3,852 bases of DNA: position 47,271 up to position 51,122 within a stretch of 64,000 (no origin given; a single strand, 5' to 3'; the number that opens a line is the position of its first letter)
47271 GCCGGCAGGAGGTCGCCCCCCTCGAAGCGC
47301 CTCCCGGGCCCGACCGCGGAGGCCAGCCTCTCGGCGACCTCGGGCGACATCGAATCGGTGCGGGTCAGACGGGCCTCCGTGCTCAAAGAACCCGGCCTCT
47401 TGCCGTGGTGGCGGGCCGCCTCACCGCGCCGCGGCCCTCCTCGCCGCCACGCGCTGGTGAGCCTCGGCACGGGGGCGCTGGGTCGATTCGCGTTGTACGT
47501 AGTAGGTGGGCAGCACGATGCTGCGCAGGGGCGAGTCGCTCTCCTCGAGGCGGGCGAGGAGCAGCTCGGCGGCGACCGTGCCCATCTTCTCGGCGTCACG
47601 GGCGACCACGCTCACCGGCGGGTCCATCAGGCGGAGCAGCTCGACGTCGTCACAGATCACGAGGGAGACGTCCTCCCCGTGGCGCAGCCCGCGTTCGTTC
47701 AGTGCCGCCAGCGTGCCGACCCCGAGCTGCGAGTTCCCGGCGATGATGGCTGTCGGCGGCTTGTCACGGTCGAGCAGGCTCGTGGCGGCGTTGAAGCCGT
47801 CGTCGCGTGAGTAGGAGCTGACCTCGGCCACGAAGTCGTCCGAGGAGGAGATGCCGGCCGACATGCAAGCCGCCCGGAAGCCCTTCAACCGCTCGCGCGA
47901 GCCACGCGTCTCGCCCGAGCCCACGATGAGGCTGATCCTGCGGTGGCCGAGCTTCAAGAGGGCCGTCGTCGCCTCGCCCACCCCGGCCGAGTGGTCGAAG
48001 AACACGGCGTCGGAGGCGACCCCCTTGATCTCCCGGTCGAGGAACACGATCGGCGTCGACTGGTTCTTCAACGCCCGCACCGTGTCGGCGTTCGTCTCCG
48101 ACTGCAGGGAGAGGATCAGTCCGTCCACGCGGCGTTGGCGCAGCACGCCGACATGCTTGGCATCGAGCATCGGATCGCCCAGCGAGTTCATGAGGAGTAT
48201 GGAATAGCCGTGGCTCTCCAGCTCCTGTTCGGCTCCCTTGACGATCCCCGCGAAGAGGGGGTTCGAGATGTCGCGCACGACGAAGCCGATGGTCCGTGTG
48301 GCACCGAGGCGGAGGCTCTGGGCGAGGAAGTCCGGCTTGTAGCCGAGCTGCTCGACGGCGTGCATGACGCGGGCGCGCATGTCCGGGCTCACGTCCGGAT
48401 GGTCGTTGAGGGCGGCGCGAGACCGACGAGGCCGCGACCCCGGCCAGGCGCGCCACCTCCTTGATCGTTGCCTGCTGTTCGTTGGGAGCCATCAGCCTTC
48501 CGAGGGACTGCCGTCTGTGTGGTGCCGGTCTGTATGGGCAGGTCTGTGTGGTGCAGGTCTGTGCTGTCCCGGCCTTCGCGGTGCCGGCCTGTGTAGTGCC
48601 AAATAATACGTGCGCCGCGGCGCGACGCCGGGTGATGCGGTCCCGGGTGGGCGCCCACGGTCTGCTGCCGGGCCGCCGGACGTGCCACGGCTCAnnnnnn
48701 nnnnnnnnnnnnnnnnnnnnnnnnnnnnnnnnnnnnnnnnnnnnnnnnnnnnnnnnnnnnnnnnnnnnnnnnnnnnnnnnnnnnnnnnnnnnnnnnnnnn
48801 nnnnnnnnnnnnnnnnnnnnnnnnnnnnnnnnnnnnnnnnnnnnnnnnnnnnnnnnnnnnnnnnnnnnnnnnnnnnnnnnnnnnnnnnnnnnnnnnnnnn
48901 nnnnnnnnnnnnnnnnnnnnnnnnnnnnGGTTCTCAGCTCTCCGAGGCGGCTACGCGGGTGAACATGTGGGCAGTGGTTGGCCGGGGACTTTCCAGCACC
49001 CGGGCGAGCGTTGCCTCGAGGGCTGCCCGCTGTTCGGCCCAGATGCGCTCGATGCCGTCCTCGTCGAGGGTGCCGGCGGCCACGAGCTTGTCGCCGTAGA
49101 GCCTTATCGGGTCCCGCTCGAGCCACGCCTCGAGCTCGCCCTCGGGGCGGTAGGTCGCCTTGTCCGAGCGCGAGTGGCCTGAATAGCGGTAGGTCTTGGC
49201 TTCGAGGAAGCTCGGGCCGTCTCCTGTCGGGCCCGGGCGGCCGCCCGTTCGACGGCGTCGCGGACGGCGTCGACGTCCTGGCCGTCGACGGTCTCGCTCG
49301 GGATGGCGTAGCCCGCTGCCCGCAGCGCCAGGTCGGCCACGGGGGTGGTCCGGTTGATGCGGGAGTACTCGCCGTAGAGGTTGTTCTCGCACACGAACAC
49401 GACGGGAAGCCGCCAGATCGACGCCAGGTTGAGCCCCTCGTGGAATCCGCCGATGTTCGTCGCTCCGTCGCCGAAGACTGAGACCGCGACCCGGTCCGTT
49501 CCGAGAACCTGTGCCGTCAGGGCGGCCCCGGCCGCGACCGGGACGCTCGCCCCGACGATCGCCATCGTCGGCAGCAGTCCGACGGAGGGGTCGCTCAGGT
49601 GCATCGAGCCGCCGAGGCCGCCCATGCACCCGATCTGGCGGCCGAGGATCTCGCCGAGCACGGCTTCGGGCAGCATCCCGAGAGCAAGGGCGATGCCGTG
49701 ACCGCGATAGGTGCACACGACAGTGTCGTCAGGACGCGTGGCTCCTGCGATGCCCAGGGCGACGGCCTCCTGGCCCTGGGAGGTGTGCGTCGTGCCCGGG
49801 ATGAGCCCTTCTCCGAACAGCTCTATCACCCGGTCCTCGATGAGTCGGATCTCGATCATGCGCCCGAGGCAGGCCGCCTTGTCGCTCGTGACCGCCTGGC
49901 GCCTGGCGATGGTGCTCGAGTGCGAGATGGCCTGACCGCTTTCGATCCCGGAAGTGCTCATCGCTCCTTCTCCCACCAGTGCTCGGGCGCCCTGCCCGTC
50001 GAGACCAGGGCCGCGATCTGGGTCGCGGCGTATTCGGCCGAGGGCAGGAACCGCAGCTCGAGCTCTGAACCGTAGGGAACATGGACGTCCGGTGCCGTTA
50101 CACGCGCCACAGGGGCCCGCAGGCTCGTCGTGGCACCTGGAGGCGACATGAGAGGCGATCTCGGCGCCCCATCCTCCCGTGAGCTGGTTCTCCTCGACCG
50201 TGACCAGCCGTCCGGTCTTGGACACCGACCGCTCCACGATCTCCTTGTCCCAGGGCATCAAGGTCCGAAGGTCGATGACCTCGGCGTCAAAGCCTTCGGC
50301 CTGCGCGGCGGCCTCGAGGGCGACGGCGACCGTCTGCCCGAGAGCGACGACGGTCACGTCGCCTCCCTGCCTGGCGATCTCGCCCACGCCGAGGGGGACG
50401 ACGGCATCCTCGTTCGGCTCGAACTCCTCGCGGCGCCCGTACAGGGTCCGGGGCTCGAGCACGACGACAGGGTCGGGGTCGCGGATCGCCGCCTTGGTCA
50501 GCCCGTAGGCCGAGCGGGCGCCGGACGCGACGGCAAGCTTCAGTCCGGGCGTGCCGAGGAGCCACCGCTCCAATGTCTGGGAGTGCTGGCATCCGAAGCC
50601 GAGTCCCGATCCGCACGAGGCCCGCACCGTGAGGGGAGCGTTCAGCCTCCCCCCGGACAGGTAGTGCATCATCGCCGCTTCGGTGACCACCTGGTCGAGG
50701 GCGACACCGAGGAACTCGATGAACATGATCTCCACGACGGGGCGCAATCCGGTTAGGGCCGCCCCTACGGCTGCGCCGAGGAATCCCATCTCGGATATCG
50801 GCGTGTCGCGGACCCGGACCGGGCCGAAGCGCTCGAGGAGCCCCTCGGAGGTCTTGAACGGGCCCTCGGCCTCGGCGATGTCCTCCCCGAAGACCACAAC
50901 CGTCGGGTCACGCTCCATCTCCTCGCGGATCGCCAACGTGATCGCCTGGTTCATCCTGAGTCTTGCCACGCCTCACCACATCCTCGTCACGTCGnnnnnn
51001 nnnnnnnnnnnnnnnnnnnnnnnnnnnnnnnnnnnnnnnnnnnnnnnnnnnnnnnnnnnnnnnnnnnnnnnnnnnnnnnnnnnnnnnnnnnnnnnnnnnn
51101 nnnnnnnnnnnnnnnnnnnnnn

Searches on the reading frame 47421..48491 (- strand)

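Call 57: search_protein_families(library=pfam, proteins=[window:47421-48491:-], max_evalue=0.001)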
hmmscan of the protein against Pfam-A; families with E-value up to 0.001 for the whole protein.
window:47421-48491:- (356 aa): 4 families
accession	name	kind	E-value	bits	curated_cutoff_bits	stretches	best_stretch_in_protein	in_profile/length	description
PF13377.12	Peripla_BP_3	-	2.1e-34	119.4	26.5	1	177-337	3-167/167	Periplasmic binding protein-like domain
PF00532.27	Peripla_BP_1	-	1.5e-33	117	22.2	1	66-334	2-280/281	Periplasmic binding proteins and sugar binding domain of LacI family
PF13407.12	Peripla_BP_4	-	2e-15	57.5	35.1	1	68-316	1-255/258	Periplasmic binding protein domain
PF00356.27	LacI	-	2.9e-05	24.2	27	1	27-54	19-46/46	Bacterial regulatory proteins, lacI family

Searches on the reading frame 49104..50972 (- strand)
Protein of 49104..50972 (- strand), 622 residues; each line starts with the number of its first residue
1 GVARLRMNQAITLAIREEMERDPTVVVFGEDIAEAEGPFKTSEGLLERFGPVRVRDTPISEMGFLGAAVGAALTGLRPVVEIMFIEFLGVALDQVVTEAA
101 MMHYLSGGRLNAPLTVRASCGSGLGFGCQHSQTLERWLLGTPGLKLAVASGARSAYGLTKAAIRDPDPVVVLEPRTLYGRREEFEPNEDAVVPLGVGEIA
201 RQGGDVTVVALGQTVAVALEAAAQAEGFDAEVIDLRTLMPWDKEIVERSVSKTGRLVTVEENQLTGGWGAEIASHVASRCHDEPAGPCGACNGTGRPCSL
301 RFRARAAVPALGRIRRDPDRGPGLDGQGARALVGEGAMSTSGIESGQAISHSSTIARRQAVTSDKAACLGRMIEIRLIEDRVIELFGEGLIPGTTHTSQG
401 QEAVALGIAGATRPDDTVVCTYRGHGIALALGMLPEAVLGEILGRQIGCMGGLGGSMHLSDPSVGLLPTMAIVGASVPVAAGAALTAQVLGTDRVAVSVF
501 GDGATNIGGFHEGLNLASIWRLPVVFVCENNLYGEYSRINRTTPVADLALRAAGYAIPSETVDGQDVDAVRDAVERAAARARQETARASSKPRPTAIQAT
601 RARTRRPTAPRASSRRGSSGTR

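Call 57: search_protein_families(library=pfam, proteins=[window:49104-50972:-], max_evalue=0.001)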
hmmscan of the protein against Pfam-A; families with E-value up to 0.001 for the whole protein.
window:49104-50972:- (622 aa): 3 families
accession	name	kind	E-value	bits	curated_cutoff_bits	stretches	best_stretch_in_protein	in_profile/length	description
PF00676.26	E1_dh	-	1.3e-51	175.8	22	1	371-584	2-214/300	Dehydrogenase E1 component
PF02779.29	Transket_pyr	-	7e-37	127.2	27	1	6-179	4-173/174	Transketolase, pyrimidine binding domain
PF02780.25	Transketolase_C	-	6.4e-27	94.4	25.9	1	196-293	2-101/124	Transketolase, C-terminal domain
